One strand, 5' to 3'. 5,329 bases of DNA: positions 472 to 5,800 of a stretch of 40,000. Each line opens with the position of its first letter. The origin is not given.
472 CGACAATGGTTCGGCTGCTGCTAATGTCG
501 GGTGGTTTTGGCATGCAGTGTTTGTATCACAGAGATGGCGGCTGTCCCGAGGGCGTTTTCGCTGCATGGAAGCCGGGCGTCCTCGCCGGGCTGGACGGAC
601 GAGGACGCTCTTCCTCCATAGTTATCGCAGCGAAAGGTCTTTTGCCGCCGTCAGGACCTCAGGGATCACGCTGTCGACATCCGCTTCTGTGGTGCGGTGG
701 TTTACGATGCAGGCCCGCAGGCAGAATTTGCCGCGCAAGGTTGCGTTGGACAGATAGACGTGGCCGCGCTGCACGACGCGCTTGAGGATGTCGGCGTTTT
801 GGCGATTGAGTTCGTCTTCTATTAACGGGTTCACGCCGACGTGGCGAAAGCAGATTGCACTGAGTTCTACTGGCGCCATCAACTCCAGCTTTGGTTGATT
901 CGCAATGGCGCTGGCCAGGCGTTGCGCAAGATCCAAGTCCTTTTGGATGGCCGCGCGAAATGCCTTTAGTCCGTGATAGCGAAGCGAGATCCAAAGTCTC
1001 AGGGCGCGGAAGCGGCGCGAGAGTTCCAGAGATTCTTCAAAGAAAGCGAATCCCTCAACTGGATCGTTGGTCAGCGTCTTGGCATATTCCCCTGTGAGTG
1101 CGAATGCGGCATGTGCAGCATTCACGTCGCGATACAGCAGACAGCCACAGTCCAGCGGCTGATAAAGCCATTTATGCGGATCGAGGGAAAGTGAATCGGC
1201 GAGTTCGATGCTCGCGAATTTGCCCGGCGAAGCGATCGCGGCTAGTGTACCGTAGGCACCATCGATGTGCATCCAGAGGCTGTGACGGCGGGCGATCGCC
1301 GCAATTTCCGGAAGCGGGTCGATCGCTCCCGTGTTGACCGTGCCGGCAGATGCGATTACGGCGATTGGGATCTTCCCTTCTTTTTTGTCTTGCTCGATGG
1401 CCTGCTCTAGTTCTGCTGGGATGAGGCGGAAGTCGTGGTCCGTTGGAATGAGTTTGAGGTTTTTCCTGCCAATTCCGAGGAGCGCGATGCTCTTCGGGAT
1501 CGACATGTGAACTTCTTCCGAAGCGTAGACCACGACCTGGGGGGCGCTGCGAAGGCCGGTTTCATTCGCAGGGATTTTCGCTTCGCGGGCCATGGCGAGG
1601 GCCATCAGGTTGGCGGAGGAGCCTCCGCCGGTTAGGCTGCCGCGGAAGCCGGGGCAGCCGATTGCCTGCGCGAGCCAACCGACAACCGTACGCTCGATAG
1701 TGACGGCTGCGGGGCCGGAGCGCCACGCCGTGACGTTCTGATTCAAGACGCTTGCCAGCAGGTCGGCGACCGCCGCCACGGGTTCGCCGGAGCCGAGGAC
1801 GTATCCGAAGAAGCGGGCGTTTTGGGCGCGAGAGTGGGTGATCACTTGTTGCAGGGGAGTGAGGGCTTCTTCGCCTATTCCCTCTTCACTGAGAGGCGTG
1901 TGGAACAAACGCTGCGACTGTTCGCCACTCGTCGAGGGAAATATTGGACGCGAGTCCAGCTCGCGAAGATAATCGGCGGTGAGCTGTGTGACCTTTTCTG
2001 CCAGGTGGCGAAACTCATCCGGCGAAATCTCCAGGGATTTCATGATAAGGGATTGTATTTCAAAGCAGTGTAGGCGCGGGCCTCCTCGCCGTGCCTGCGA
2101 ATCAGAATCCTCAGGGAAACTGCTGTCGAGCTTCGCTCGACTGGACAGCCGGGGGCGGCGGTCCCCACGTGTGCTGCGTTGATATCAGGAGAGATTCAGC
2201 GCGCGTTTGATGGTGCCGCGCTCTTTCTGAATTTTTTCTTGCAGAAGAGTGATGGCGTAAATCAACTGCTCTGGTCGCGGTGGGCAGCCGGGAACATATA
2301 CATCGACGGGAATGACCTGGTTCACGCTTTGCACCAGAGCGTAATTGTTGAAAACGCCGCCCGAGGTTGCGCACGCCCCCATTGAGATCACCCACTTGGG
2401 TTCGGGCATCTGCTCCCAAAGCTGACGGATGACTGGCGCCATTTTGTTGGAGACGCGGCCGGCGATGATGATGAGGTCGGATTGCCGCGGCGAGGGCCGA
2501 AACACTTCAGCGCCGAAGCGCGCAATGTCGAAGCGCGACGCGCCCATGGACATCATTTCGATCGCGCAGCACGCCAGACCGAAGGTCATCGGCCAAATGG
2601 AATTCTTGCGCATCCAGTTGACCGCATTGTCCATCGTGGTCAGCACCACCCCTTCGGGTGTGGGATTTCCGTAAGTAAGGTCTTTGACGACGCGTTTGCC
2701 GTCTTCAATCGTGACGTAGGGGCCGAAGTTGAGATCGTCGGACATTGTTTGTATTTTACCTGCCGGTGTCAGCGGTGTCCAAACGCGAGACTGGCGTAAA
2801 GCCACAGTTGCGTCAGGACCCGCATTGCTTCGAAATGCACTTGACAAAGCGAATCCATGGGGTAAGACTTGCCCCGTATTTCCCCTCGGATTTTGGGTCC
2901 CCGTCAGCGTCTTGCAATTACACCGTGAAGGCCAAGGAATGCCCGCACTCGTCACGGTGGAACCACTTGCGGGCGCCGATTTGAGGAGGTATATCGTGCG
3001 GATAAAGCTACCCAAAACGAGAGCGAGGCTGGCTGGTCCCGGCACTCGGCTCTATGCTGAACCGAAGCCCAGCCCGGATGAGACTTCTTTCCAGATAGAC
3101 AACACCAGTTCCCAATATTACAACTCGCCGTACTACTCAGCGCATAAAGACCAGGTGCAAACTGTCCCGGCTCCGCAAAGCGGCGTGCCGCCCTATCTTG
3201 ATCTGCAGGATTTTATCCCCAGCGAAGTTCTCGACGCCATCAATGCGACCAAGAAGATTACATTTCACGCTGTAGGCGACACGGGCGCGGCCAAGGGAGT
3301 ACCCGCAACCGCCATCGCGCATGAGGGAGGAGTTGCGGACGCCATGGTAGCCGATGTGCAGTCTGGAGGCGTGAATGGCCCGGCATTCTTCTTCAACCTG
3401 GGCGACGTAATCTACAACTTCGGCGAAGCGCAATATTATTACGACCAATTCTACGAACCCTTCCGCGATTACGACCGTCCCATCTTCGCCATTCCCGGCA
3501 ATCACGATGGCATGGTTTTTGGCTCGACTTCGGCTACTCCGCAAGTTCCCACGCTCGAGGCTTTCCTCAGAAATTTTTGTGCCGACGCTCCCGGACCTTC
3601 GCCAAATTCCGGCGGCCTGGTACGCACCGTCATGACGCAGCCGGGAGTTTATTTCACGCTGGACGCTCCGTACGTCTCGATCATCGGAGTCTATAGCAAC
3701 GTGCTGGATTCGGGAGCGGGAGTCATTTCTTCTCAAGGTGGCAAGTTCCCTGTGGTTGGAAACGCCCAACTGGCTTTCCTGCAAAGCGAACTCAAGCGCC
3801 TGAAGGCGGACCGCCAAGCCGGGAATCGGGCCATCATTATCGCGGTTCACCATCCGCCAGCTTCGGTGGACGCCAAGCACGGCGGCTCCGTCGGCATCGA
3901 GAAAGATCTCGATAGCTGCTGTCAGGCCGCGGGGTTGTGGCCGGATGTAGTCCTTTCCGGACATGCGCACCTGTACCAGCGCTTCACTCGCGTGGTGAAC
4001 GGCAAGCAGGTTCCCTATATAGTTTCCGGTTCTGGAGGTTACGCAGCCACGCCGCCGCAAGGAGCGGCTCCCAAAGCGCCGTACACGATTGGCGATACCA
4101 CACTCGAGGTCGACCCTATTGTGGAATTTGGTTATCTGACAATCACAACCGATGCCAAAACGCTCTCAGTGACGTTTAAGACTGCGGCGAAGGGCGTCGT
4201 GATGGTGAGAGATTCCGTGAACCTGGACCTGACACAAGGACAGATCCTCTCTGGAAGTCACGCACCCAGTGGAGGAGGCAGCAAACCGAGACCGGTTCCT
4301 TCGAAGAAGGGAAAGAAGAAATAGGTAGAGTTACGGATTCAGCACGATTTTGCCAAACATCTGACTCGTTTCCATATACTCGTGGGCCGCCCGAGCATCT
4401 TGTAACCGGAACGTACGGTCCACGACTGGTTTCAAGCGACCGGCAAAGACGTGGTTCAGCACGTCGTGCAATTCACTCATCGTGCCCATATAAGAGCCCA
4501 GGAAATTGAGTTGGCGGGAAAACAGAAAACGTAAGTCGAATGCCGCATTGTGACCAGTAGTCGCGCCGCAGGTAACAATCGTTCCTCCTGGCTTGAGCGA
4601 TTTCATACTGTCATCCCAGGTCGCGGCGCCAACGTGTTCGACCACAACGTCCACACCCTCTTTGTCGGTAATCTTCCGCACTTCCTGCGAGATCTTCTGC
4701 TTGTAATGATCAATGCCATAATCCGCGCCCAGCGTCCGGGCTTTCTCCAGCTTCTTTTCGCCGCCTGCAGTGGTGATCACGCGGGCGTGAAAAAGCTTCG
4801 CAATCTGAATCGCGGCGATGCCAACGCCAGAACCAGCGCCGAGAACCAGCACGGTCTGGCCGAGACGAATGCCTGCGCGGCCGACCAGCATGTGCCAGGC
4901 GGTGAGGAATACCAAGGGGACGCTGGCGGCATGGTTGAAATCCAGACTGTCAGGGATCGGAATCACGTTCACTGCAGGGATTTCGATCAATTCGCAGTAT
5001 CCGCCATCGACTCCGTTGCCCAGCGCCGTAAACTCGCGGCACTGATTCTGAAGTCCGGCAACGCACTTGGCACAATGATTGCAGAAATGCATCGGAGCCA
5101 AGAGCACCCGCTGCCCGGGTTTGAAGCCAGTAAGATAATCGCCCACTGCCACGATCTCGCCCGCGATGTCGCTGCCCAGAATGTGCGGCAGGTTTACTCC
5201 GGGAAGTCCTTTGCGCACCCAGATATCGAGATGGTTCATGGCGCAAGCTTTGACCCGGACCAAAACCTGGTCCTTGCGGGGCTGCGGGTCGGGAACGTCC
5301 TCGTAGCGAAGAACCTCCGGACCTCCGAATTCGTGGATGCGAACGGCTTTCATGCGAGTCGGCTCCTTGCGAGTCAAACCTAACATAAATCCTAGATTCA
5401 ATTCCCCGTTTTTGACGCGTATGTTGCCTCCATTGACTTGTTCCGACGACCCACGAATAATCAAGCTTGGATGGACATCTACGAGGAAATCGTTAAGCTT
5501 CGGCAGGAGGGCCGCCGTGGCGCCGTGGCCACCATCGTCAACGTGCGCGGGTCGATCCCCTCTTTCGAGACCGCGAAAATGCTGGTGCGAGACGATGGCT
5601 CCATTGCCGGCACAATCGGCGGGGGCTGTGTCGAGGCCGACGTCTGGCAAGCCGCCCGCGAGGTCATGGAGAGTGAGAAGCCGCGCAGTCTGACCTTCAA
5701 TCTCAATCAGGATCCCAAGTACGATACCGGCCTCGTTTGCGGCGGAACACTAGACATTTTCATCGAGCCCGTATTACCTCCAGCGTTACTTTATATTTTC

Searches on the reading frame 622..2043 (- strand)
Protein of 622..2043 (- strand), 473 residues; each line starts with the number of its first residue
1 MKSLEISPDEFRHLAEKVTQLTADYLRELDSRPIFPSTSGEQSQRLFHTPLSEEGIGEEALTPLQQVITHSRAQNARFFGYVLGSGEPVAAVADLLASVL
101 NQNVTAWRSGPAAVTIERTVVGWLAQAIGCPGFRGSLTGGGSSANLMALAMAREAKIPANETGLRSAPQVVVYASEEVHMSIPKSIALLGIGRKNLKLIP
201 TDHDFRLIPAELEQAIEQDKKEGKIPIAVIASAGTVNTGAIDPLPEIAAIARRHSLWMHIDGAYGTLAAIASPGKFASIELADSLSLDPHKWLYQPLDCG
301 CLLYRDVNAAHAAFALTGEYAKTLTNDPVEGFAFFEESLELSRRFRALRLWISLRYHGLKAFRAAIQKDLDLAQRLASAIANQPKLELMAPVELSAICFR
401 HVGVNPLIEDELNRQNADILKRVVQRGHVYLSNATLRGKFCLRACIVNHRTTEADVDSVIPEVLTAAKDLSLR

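Call 12: search_protein_families(library=pfam, proteins=[window:622-2043:-], max_evalue=0.001)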
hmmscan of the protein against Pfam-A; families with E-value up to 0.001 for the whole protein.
window:622-2043:- (473 aa): 3 families
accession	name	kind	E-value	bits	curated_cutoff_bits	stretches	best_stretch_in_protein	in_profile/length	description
PF00282.25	Pyridoxal_deC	-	3.9e-66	223.8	27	1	50-400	16-373/375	Pyridoxal-dependent decarboxylase conserved domain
PF01212.27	Beta_elim_lyase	-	4.2e-05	23.5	27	1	174-301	76-209/288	Beta-eliminating lyase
PF00266.25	Aminotran_5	-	5e-05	22.9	21.5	1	194-457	114-369/371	Aminotransferase class-V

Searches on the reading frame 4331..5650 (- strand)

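Call 12: search_protein_families(library=pfam, proteins=[window:4331-5650:-], max_evalue=0.001)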
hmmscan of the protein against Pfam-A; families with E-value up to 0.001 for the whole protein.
window:4331-5650:- (439 aa): 4 families
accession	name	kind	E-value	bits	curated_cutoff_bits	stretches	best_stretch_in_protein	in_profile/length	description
PF00107.32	ADH_zinc_N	-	1.9e-33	115.6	31.8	1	275-399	1-125/129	Zinc-binding dehydrogenase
PF08240.17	ADH_N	-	1.3e-28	99.8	23.5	1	126-234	2-104/104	Alcohol dehydrogenase GroES-like domain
PF13602.12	ADH_zinc_N_2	-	1e-24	88.4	27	1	307-437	1-134/134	Zinc-binding dehydrogenase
PF16912.11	Glu_dehyd_C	-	6.2e-05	23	34.9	1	265-373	32-141/211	Glucose dehydrogenase C-terminus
